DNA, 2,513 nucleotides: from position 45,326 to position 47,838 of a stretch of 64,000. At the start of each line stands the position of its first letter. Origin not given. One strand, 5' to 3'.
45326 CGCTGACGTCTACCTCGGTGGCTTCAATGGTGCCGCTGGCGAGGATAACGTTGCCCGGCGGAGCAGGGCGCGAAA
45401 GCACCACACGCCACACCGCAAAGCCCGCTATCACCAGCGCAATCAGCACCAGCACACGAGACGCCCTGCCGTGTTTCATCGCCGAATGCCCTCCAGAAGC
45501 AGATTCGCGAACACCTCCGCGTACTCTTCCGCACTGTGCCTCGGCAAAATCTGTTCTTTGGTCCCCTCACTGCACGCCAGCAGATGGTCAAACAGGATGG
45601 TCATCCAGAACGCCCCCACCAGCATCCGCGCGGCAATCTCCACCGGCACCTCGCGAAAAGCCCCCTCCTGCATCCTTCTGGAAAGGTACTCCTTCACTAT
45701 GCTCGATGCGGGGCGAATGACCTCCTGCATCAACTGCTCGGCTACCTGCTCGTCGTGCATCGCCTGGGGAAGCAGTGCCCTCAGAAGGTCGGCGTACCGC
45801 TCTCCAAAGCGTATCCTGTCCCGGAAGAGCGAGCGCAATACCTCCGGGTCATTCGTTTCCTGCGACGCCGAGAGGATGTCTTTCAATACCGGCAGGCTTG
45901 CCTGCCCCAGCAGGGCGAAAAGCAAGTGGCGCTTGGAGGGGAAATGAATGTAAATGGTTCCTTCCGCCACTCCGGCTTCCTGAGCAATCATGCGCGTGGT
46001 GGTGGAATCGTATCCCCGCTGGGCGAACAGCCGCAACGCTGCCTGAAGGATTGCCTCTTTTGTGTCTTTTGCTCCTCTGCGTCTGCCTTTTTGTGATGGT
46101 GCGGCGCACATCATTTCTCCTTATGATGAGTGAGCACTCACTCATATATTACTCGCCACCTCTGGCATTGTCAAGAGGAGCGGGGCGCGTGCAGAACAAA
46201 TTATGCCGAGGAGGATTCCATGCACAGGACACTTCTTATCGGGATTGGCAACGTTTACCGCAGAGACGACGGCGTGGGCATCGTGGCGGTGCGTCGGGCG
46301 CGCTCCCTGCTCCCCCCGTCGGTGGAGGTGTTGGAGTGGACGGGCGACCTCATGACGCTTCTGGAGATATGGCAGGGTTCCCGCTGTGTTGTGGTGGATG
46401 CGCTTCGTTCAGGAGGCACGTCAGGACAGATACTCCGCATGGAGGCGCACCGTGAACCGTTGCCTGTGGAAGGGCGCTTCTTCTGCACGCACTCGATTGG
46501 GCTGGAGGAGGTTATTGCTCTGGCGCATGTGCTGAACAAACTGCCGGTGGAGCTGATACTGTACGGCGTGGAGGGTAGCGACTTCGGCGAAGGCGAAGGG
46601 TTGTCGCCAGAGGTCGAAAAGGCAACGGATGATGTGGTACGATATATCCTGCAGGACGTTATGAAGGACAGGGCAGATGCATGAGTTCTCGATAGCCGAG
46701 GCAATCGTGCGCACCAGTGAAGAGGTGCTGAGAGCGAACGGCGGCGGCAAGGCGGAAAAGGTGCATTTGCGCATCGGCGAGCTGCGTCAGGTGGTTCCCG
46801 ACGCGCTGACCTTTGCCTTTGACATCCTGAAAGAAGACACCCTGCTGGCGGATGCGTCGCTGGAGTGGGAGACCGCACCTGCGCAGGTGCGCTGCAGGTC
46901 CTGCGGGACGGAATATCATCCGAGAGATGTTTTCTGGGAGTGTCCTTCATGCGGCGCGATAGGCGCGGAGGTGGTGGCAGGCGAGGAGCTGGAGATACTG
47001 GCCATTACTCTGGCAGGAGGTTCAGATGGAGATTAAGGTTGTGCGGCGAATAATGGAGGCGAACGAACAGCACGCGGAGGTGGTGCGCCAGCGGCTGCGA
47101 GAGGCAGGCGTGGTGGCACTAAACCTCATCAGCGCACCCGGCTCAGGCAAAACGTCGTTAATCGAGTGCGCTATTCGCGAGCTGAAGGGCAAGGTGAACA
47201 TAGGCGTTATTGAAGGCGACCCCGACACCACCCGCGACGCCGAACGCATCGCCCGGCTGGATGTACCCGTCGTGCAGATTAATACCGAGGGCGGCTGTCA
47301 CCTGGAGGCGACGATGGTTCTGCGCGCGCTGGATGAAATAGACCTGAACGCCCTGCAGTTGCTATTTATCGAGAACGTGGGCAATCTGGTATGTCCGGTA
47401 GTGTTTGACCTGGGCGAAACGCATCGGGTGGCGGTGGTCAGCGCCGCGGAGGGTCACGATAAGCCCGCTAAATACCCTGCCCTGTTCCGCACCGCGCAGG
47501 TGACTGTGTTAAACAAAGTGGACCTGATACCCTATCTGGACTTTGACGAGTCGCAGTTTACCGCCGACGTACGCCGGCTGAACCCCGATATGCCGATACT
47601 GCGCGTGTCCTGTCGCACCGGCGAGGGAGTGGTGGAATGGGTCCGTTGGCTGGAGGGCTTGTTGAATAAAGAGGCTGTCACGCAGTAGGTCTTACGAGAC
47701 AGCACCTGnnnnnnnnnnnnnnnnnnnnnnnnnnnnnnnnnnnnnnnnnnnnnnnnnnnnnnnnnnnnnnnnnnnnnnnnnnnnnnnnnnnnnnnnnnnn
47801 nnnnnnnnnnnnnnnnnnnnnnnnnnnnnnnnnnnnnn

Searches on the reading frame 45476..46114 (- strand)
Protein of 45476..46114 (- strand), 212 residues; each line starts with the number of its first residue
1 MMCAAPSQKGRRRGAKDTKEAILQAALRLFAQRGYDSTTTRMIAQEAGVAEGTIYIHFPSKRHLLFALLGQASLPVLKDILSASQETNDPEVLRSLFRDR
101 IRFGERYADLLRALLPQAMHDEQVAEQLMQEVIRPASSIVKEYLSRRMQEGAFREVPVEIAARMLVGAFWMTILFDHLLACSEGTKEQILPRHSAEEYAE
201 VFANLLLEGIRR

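Call 82: search_protein_families(library=pfam, proteins=[window:45476-46114:-], max_evalue=0.001)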
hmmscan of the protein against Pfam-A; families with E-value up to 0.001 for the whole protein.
window:45476-46114:- (212 aa): 4 families
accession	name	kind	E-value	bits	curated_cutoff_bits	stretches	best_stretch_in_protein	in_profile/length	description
PF00440.29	TetR_N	-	4e-21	75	24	1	22-68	1-47/47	Bacterial regulatory proteins, tetR family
PF16859.10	TetR_C_11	-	1.8e-08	35.2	32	1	94-177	12-98/113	Tetracyclin repressor-like, C-terminal domain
PF14246.11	TetR_C_7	-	3.8e-05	24.1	22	1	105-189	17-101/119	AefR-like transcriptional repressor, C-terminal domain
PF21351.2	TetR_C_41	-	0.00059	20.5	27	0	138-169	46-77/108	Tetracyclin repressor-like, C-terminal domain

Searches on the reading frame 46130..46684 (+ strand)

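Call 82: search_protein_families(library=pfam, proteins=[window:46130-46684:+], max_evalue=0.001)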
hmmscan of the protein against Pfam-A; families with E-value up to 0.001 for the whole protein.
window:46130-46684:+ (184 aa): 1 family
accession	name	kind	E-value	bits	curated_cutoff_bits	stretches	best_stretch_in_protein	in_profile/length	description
PF01750.23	HycI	-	3.9e-10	40.1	23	1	80-175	33-129/130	Hydrogenase maturation protease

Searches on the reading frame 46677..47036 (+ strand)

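Call 82: search_protein_families(library=pfam, proteins=[window:46677-47036:+], max_evalue=0.001)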
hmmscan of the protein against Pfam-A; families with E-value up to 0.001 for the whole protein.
window:46677-47036:+ (119 aa): 2 families
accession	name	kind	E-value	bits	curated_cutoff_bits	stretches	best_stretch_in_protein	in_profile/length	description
PF01155.25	HypA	-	1.6e-31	109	28.9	1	1-110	1-110/112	Hydrogenase/urease nickel incorporation, metallochaperone, hypA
PF18073.7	Zn_ribbon_LapB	-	0.00034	20.7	25.7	1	72-94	2-22/28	Rubredoxin metal binding domain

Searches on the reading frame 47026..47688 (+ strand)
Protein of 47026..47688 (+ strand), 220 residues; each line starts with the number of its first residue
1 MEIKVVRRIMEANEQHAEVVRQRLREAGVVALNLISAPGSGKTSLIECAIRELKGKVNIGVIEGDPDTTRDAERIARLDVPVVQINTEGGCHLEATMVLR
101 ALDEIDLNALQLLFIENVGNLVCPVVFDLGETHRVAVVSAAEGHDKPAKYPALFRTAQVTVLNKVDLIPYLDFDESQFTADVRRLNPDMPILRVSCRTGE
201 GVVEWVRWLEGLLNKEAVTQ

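Call 82: search_protein_families(library=pfam, proteins=[window:47026-47688:+], max_evalue=0.001)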
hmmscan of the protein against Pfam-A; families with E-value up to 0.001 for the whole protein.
window:47026-47688:+ (220 aa): 1 family
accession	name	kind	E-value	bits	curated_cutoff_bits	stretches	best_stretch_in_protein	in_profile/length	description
PF02492.25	cobW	-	4.9e-20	72.3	20.7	1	34-192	5-179/180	CobW/HypB/UreG, nucleotide-binding domain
